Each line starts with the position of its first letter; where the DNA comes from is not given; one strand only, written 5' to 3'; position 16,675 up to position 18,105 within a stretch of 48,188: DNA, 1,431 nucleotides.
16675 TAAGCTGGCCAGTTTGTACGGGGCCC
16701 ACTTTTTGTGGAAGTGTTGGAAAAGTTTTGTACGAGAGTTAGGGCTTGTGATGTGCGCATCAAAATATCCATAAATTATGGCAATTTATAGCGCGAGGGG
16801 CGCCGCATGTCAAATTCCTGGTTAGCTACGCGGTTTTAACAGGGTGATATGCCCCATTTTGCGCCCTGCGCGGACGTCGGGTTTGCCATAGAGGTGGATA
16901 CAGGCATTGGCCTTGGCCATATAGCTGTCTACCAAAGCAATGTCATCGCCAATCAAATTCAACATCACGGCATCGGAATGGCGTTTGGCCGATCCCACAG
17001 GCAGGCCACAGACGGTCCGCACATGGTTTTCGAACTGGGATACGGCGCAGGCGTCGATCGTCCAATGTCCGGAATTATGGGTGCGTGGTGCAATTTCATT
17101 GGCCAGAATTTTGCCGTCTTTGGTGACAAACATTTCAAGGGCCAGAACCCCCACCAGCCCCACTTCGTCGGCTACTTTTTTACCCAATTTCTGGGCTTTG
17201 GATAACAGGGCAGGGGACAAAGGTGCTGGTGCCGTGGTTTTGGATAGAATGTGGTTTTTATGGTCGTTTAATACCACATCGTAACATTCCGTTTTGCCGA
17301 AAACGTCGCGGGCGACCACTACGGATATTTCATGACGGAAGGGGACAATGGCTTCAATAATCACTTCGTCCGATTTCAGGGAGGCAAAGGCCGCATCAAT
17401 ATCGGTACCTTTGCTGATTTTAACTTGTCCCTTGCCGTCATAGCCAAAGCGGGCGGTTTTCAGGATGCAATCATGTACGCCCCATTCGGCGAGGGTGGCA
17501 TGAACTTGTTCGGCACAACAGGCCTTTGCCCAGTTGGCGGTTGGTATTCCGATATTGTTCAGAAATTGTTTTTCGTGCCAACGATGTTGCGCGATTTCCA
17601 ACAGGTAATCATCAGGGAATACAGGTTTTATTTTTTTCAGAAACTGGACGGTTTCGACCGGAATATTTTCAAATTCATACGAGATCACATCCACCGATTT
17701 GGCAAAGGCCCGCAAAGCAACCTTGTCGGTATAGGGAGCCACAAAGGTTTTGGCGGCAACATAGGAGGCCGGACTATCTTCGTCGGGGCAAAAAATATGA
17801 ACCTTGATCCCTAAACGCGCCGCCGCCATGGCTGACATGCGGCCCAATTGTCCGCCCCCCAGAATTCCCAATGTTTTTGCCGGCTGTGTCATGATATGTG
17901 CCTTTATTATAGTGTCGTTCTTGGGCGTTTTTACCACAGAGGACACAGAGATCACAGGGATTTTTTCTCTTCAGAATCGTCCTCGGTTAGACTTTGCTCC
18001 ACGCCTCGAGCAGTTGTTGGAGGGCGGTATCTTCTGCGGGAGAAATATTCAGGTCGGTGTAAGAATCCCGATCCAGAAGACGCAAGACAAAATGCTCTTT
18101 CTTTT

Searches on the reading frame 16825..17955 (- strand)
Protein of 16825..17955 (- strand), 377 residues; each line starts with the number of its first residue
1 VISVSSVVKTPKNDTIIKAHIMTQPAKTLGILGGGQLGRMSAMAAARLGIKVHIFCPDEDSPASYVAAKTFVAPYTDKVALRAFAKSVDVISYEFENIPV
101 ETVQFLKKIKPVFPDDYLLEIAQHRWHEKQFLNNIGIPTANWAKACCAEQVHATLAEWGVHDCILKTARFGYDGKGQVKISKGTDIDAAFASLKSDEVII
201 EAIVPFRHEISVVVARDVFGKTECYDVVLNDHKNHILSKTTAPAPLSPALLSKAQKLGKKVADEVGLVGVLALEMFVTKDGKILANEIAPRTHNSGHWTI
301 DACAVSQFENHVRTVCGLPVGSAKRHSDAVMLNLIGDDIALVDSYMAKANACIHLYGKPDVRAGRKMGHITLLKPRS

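Call 43: search_protein_families(library=pfam, proteins=[window:16825-17955:-], max_evalue=0.00001)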
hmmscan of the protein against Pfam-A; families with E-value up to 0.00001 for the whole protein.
window:16825-17955:- (377 aa): 3 families
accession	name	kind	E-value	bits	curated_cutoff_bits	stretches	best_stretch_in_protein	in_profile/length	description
PF02222.28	ATP-grasp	-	3.2e-53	180.4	27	1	130-308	1-179/179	ATP-grasp domain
PF22660.2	RS_preATP-grasp-like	-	1.7e-30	105.7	27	1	27-123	2-98/98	Ribonucleotide synthetase preATP-grasp domain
PF17769.7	PurK_C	-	2.1e-14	53.4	22.6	1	329-374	1-47/56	Phosphoribosylaminoimidazole carboxylase C-terminal domain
